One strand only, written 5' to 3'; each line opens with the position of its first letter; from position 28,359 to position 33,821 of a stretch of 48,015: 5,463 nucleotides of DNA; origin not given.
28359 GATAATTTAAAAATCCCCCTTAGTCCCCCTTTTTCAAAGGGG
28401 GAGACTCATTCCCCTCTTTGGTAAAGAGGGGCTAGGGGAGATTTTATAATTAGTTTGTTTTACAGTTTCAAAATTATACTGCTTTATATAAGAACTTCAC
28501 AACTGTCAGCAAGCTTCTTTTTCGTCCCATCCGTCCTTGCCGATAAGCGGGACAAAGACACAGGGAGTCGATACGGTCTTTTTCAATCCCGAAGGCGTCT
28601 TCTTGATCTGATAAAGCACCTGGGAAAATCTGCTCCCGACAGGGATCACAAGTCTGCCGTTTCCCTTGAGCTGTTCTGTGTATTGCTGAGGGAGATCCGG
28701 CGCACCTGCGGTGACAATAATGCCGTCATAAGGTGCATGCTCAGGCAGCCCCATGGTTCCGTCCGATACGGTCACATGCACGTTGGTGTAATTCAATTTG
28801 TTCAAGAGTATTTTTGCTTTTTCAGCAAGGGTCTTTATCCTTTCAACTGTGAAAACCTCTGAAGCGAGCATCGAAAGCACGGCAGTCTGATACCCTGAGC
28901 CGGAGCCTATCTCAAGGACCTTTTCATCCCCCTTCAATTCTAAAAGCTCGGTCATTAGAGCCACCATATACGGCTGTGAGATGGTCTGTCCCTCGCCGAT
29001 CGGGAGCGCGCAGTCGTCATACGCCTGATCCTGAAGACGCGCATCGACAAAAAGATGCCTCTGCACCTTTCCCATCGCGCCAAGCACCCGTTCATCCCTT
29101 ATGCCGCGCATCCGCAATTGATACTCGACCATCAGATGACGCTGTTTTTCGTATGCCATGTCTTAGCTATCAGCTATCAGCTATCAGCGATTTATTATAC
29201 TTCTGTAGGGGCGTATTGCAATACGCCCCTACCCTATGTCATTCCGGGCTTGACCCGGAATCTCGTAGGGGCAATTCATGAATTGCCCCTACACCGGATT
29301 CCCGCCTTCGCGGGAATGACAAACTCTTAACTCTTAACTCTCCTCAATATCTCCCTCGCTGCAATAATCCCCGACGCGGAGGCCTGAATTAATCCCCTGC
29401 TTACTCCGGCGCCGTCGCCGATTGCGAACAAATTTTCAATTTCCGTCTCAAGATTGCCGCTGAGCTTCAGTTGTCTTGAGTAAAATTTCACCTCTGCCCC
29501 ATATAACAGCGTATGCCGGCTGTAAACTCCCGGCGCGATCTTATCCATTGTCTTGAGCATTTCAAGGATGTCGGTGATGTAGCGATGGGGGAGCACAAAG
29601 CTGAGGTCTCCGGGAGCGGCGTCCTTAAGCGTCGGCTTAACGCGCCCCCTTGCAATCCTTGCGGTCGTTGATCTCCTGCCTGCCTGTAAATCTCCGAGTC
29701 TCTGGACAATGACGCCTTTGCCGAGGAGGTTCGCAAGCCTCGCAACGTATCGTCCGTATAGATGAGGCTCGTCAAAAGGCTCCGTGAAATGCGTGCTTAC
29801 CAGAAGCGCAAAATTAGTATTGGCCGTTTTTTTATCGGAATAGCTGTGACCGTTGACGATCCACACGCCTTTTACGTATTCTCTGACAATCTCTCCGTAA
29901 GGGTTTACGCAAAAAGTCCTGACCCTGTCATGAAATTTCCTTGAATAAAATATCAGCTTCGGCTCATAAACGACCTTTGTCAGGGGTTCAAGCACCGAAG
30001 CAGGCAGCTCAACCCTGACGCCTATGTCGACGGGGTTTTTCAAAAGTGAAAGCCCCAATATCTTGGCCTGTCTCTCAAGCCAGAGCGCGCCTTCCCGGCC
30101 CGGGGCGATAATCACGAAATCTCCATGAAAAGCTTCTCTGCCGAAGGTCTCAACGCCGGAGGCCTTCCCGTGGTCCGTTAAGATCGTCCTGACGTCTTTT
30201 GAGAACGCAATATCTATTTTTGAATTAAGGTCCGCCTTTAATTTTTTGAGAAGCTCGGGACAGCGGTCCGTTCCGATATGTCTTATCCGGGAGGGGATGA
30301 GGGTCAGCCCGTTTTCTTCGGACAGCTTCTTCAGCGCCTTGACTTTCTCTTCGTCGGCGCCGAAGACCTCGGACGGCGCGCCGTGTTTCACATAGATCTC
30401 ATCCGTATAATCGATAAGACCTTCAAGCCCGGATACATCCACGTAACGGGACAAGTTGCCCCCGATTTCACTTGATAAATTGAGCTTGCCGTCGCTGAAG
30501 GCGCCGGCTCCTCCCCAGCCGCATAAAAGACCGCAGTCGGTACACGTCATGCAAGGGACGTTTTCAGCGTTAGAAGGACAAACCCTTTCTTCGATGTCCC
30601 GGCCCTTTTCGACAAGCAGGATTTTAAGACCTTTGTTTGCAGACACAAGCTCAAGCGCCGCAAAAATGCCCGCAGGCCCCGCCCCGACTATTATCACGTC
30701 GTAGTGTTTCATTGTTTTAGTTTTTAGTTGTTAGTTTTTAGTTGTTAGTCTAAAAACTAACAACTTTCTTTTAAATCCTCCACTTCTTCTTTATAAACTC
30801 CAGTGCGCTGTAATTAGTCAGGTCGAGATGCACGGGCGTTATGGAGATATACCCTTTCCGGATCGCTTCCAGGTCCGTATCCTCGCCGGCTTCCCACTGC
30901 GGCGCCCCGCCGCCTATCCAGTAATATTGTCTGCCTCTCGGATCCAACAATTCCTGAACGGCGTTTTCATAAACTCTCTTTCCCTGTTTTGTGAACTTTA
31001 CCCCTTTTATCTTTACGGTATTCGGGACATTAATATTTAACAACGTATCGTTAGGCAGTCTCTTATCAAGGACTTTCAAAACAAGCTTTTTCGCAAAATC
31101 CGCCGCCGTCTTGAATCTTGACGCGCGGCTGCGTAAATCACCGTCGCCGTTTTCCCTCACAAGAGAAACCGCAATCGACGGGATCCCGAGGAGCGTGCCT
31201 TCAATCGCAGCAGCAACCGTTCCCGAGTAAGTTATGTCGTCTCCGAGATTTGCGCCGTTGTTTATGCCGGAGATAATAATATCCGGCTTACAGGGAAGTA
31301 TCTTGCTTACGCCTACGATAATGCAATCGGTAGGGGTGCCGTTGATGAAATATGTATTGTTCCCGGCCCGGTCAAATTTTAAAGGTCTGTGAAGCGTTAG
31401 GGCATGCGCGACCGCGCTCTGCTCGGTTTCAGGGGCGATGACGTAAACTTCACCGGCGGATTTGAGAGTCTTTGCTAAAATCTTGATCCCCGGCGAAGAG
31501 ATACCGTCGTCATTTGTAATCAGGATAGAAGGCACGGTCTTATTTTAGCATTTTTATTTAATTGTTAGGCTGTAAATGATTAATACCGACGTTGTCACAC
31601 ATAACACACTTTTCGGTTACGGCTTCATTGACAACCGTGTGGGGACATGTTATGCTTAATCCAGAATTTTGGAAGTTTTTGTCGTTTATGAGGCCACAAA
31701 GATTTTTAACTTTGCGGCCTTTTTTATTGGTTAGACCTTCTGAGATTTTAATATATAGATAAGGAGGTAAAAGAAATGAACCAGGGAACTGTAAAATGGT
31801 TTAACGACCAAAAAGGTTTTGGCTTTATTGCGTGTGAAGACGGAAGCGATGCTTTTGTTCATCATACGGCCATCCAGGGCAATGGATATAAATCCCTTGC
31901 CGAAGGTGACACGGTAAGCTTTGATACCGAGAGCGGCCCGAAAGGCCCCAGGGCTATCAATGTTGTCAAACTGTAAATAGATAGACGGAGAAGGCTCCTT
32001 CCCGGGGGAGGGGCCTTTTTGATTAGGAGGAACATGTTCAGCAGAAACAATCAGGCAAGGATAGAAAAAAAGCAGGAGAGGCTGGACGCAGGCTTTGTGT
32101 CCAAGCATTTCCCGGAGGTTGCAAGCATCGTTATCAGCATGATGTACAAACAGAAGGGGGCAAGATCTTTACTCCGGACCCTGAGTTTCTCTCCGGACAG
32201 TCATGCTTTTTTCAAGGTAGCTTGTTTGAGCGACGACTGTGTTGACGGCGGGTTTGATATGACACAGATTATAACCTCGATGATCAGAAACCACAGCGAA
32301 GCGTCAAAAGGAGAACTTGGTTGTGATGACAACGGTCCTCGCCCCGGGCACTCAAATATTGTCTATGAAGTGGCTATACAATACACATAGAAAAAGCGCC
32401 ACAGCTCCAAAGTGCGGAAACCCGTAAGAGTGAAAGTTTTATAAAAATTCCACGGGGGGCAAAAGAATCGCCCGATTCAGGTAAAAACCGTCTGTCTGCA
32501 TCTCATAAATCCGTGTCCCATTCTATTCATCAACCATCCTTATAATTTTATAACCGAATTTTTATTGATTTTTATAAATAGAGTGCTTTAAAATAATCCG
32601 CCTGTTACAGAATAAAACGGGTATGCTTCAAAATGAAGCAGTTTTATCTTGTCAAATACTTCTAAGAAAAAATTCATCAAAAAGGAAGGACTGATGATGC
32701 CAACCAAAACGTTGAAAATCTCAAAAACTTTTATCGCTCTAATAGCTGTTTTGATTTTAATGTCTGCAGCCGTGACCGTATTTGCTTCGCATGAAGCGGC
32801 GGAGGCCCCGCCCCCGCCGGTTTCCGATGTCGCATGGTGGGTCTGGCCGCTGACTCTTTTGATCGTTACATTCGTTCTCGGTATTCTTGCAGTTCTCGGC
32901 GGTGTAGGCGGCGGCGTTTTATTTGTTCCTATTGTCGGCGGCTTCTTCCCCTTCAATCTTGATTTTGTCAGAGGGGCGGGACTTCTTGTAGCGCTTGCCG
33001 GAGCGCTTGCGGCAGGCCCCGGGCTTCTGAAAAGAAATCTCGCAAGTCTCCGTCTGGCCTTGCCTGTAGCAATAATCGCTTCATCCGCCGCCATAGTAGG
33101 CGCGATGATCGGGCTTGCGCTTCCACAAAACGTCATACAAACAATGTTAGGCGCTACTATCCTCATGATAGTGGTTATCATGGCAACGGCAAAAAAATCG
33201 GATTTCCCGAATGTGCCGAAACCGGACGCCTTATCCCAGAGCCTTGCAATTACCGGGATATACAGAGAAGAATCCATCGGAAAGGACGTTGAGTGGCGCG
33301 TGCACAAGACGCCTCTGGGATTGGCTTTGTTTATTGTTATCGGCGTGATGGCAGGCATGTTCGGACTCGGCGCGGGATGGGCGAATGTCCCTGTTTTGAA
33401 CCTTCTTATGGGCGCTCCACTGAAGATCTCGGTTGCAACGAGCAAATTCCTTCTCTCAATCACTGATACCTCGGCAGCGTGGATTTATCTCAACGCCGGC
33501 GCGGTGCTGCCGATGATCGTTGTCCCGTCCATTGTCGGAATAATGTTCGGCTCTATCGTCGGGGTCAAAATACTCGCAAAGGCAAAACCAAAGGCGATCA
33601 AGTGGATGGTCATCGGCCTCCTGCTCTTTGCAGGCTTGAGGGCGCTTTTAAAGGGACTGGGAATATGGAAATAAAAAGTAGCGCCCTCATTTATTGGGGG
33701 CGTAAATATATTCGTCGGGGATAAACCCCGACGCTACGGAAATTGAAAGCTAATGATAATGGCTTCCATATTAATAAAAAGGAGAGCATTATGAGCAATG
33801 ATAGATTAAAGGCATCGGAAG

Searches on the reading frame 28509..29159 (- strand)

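Call 40: search_protein_families(library=pfam, proteins=[window:28509-29159:-], max_evalue=0.00001)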
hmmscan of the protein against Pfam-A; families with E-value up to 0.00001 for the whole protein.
window:28509-29159:- (217 aa): 2 families
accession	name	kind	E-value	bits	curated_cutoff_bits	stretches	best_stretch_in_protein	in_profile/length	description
PF01135.25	PCMT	-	1.9e-63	214.5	20.3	1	13-208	8-208/210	Protein-L-isoaspartate(D-aspartate) O-methyltransferase (PCMT)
PF13847.12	Methyltransf_31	-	6.3e-07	29.6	27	1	76-190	2-127/145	Methyltransferase domain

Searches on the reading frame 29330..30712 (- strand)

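Call 40: search_protein_families(library=pfam, proteins=[window:29330-30712:-], max_evalue=0.00001)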
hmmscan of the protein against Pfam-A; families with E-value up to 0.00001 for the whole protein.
window:29330-30712:- (461 aa): 6 families
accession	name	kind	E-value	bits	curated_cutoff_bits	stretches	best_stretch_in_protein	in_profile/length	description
PF01134.28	GIDA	-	7.4e-12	45.5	22.1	0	410-460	340-388/391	Glucose inhibited division protein A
PF21688.3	FAD-depend_C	-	1.8e-10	41.8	27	1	260-408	42-195/197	FAD-dependent protein, C-terminal domain-like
PF07992.20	Pyr_redox_2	-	3.1e-10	40.4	26.1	0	4-46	1-36/291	Pyridine nucleotide-disulphide oxidoreductase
PF03486.20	HI0933_like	-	4.5e-07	30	50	0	5-44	2-39/244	HI0933-like protein Rossmann domain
PF00890.30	FAD_binding_2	-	1.2e-06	28.5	20.4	0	5-38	1-32/414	FAD binding domain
PF01266.30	DAO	-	1.5e-06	28.5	27.9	0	5-40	1-34/353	FAD dependent oxidoreductase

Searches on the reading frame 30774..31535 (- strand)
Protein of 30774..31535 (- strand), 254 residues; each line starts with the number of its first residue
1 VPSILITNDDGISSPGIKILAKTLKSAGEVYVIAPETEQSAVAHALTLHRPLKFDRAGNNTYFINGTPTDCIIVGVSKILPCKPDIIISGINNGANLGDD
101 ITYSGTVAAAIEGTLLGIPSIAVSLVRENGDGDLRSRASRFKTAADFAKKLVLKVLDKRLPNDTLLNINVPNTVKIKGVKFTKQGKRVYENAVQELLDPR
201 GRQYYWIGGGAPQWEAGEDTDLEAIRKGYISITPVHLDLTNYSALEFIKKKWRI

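Call 41: search_protein_families(library=pfam, proteins=[window:30774-31535:-], max_evalue=0.00001)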
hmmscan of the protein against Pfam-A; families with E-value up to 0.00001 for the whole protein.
window:30774-31535:- (254 aa): 1 family
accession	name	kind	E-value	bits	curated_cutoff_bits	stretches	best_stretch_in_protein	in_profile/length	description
PF01975.23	SurE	-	1.6e-64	217.7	22.1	1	4-190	1-188/189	Survival protein SurE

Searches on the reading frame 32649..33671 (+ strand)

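Call 41: search_protein_families(library=pfam, proteins=[window:32649-33671:+], max_evalue=0.00001)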
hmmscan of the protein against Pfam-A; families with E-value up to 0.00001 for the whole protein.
window:32649-33671:+ (341 aa): 1 family
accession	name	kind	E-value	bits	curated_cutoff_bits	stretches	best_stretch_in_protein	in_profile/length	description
PF01925.25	TauE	-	7.6e-35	121.1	32.6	1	70-331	1-236/237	Sulfite exporter TauE/SafE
